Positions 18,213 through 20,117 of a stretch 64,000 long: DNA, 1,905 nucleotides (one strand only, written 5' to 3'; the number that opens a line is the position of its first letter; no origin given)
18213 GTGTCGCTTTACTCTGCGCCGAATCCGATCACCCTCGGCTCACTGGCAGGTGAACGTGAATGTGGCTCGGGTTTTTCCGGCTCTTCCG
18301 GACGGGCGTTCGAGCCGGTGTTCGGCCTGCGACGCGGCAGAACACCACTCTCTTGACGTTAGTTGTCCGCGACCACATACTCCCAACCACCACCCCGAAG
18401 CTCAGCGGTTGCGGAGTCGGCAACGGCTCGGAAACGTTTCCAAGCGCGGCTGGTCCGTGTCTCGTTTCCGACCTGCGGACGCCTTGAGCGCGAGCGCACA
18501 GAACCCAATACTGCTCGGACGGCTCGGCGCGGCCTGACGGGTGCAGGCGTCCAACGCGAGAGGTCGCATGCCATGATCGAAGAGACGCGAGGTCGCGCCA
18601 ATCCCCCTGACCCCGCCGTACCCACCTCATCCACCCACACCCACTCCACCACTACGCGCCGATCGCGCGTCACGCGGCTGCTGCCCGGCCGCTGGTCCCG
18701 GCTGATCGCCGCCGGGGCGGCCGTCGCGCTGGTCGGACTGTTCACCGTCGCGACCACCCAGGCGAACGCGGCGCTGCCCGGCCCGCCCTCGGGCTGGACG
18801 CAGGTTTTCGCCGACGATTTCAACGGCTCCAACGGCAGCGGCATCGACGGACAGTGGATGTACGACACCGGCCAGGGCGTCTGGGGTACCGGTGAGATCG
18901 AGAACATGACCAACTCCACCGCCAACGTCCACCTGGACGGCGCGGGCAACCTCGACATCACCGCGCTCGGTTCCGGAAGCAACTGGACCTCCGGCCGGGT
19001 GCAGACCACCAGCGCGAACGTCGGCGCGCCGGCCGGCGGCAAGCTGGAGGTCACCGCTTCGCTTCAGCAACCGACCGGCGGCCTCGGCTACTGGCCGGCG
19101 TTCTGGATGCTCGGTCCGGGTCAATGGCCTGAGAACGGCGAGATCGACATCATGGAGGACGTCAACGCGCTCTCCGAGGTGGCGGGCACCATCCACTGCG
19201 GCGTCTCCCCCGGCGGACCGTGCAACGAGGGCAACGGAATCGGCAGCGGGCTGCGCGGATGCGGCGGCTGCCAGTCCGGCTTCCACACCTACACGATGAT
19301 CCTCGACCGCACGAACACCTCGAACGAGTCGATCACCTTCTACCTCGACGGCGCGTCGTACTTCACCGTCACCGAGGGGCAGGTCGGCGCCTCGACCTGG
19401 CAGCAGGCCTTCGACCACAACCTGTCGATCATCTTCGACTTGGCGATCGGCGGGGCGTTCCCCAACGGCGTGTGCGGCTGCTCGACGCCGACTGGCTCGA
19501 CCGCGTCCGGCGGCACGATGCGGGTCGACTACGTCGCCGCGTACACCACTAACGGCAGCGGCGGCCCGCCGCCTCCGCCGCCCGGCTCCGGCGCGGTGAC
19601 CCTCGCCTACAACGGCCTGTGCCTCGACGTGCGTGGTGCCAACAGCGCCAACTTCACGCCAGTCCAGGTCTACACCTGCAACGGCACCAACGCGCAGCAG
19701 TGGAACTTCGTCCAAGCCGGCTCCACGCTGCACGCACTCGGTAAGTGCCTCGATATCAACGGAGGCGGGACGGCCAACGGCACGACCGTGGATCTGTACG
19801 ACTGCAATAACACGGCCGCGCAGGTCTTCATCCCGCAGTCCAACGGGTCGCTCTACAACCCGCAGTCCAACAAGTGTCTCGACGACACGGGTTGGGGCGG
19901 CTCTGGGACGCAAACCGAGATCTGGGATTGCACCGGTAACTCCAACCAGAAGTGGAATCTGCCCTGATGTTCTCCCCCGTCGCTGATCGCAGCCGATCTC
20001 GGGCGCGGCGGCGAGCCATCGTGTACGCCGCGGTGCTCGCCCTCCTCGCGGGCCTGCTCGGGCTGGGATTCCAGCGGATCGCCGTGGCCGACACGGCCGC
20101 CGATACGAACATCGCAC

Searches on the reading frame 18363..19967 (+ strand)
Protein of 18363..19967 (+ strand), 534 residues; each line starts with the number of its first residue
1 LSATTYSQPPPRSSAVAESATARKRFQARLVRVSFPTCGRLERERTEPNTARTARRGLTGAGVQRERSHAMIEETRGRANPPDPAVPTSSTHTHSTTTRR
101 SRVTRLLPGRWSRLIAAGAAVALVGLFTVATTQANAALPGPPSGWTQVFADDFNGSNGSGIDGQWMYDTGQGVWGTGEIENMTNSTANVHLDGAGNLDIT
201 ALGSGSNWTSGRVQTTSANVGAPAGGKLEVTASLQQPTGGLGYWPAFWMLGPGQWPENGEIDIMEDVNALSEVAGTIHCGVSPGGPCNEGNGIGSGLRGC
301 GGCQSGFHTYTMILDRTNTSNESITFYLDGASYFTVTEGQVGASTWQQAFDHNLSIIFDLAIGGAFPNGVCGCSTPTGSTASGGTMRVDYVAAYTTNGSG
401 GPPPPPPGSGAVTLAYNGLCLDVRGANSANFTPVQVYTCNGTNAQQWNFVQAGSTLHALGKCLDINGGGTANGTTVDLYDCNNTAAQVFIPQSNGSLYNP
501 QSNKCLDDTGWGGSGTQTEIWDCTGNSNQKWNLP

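Call 47: search_protein_families(library=pfam, proteins=[window:18363-19967:+], max_evalue=0.01)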
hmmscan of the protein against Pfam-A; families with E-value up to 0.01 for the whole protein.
window:18363-19967:+ (534 aa): 4 families
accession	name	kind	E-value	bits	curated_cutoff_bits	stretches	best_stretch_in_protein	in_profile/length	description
PF00652.28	Ricin_B_lectin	-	1.1e-25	90.7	29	1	412-531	5-126/126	Ricin-type beta-trefoil lectin domain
PF14200.12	RicinB_lectin_2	-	1.7e-18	67.5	25.6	3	415-454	20-59/89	Ricin-type beta-trefoil lectin domain-like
PF03935.22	SKN1_KRE6_Sbg1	-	1.2e-07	31.1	30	1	143-251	115-223/501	Beta-glucan synthesis-associated protein SKN1/KRE6/Sbg1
PF00722.28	Glyco_hydro_16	-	0.00024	21.1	22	1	226-341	43-140/175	Glycosyl hydrolases family 16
